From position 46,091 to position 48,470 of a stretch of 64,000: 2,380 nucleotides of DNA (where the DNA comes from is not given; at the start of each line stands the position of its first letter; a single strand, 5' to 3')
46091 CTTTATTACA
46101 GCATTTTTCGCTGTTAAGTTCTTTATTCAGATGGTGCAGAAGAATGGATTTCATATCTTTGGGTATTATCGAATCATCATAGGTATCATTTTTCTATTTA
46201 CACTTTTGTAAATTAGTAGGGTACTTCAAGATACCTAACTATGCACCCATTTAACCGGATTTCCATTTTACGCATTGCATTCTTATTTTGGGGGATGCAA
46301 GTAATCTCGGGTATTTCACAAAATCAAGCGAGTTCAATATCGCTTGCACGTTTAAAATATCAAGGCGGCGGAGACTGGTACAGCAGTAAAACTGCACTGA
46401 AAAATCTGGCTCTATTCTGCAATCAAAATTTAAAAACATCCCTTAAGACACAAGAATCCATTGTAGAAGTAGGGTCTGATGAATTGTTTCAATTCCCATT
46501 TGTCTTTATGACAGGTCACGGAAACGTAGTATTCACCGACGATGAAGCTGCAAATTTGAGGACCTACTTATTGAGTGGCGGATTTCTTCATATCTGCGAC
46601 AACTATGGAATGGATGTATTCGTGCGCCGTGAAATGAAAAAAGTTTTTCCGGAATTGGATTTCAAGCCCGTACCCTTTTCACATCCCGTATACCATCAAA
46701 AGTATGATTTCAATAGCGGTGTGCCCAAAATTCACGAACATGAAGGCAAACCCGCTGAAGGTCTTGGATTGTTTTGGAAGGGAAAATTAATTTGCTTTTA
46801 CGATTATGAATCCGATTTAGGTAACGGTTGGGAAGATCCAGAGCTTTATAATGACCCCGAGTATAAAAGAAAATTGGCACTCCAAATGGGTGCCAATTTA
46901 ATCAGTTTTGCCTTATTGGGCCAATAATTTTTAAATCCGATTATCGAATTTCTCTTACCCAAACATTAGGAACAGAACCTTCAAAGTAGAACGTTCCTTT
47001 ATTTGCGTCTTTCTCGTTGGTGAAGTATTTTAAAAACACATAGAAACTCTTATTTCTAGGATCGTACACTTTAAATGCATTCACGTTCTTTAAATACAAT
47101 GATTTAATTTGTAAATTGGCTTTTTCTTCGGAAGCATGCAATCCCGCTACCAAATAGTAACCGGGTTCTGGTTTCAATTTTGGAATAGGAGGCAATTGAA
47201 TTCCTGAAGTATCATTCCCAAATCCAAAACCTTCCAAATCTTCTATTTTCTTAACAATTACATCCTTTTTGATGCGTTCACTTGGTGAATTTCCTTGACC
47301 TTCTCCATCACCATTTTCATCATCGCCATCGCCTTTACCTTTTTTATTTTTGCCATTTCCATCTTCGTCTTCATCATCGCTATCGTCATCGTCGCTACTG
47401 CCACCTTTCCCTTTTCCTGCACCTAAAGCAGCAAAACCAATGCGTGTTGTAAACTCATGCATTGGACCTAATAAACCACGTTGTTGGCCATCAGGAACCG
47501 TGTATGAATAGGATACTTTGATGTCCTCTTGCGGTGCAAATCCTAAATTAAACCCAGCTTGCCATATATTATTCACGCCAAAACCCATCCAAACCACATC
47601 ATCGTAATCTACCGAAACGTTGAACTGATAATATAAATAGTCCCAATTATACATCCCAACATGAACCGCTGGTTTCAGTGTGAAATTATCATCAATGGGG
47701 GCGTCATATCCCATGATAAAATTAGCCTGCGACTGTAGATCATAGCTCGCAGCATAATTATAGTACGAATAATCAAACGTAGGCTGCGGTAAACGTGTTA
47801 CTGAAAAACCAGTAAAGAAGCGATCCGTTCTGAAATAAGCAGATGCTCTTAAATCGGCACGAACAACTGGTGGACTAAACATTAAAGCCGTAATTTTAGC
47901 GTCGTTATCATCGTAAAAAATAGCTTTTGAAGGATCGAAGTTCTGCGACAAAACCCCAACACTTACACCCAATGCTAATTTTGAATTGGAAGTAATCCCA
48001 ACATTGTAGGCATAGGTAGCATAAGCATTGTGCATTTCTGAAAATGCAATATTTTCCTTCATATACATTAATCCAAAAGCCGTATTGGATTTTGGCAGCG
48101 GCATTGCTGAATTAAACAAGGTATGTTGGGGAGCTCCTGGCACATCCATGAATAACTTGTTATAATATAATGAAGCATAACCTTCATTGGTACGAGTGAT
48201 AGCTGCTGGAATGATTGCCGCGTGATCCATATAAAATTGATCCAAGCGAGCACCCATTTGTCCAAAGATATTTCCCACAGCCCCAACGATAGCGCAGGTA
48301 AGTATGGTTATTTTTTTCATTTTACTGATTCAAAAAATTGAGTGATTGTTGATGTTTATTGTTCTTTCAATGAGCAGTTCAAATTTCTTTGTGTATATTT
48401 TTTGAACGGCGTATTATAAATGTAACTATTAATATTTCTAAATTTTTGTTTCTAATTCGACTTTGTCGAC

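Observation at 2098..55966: Exact 12-13-mer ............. recurs seven times on both strands, in three reading frames and in non-coding DNA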

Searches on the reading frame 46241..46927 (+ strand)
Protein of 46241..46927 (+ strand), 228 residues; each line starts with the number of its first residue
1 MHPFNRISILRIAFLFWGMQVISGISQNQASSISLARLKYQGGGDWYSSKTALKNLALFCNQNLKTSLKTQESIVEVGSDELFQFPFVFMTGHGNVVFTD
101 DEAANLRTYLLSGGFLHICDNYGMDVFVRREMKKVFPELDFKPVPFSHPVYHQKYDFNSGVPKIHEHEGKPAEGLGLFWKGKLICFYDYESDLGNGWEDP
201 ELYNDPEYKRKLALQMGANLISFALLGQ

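Call 62: search_protein_families(library=pfam, proteins=[window:46241-46927:+], max_evalue=0.00001)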
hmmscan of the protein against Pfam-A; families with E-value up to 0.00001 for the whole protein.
window:46241-46927:+ (228 aa): 1 family
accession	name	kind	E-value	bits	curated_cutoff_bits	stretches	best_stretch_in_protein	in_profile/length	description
PF13709.12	DUF4159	-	1.7e-68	230.6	25.9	1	35-225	2-202/202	Domain of unknown function (DUF4159)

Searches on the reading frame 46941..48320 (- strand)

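Call 62: search_protein_families(library=pfam, proteins=[window:46941-48320:-], max_evalue=0.00001)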
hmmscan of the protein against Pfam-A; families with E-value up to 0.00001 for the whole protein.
window:46941-48320:- (459 aa): 1 family
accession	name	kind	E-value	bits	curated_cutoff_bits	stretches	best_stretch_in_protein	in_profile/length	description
PF11751.14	PorP_SprF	-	2.2e-30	106.6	22.3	1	24-293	7-272/273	Type IX secretion system membrane protein PorP/SprF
